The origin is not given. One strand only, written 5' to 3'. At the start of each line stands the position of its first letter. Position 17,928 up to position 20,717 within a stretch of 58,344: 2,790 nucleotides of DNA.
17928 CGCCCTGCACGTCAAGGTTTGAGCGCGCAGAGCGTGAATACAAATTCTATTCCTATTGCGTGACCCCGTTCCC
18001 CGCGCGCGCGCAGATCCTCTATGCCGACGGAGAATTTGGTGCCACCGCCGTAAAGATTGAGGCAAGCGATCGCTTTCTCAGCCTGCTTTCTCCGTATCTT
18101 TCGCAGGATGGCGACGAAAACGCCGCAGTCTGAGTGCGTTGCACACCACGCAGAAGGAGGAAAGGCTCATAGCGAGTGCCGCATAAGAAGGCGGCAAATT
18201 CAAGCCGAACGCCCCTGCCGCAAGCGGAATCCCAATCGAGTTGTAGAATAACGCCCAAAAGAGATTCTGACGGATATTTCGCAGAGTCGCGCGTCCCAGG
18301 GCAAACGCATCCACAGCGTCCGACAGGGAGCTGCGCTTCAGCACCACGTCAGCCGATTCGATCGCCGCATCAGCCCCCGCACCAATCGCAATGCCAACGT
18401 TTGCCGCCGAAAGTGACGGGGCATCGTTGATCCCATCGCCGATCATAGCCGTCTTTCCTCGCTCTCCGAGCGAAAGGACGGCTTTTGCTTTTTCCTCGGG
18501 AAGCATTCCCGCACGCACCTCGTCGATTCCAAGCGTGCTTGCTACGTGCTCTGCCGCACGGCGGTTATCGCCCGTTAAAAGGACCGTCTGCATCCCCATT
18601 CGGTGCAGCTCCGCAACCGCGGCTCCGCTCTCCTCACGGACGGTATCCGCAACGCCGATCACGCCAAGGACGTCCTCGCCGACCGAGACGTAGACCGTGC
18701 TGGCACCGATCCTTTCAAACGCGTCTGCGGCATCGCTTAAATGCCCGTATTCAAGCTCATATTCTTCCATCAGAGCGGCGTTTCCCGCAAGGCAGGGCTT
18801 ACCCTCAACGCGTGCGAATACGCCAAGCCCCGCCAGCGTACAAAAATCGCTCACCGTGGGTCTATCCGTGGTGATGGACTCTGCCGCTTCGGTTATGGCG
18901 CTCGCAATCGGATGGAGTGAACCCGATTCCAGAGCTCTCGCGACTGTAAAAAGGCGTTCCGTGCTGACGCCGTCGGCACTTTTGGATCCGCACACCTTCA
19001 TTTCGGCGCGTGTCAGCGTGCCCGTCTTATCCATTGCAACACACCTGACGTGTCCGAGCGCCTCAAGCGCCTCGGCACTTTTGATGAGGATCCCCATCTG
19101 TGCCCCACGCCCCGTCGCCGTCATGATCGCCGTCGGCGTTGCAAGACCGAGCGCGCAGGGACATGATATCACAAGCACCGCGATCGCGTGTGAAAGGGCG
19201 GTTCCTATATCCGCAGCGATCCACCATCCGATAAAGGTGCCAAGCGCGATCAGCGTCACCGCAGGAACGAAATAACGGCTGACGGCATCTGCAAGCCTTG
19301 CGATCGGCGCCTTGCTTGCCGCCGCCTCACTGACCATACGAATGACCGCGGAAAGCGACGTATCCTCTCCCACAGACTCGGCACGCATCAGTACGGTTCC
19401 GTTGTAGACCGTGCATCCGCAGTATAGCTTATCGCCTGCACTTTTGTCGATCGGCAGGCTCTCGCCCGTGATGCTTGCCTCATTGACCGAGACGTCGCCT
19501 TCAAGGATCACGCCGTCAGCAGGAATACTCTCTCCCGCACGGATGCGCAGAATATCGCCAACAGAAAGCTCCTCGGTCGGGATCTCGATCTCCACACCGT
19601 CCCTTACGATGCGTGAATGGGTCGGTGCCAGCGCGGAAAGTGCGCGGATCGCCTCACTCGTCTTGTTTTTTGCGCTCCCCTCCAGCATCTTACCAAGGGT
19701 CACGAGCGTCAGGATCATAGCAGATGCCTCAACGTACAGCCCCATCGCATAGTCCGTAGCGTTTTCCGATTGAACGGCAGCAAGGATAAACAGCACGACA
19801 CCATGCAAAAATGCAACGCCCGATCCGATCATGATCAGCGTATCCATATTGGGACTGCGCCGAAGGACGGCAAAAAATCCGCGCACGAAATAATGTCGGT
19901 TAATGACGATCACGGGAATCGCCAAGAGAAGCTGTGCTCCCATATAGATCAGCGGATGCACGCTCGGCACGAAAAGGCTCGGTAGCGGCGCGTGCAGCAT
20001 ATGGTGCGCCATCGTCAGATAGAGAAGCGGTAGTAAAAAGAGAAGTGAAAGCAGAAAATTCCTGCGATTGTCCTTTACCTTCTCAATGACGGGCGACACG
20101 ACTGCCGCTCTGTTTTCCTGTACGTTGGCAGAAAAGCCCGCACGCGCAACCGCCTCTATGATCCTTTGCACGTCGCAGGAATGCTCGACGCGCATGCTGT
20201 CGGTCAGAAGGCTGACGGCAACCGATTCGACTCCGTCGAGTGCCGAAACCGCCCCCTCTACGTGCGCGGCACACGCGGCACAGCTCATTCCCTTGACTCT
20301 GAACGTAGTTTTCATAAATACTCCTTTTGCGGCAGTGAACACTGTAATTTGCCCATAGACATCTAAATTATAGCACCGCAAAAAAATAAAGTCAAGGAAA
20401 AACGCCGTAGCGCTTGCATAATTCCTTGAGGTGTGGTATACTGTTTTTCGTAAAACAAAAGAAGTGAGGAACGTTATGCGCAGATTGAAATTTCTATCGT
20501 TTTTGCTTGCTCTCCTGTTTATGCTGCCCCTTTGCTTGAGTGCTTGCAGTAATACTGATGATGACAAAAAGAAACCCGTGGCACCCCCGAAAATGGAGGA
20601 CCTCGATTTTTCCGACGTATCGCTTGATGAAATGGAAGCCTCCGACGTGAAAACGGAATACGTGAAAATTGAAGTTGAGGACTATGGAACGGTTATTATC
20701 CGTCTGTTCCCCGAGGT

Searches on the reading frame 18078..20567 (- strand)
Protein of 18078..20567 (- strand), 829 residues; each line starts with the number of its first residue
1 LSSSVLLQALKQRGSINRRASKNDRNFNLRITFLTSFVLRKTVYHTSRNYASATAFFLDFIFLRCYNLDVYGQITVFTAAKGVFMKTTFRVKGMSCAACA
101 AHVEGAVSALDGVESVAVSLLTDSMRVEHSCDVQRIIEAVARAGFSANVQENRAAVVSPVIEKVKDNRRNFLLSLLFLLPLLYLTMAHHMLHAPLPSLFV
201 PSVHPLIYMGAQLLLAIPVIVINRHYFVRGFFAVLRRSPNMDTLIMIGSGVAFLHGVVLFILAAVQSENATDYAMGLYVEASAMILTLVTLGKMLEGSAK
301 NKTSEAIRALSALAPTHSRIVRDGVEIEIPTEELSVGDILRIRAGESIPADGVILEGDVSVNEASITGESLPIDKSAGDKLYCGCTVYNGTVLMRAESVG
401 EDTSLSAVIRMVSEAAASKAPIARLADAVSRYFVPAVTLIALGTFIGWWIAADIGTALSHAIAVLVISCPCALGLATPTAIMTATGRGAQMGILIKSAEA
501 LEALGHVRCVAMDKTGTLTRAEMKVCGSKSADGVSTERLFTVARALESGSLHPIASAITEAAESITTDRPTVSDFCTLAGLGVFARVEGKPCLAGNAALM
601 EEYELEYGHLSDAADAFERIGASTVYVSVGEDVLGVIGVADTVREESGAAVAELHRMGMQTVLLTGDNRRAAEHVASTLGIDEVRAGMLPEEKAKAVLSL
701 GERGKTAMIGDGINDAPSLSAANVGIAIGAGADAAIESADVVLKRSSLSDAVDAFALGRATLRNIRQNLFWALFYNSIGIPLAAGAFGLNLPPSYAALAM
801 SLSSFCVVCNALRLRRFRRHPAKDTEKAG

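Call 64: search_protein_families(library=pfam, proteins=[window:18078-20567:-], max_evalue=0.00001)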
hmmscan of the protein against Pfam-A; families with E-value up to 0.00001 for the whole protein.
window:18078-20567:- (829 aa): 4 families
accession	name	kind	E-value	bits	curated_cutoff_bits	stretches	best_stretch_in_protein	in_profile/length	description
PF00122.25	E1-E2_ATPase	-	1.5e-56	191.2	28.1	1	313-490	2-180/181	E1-E2 ATPase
PF00702.32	Hydrolase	-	3.1e-28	99.9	26.4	1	507-723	1-191/191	haloacid dehalogenase-like hydrolase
PF00403.32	HMA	-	7.6e-16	58.7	24.8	1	88-145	1-61/62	Heavy-metal-associated domain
PF08282.18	Hydrolase_3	-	5.6e-06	26.7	20.9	0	703-747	203-247/255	haloacid dehalogenase-like hydrolase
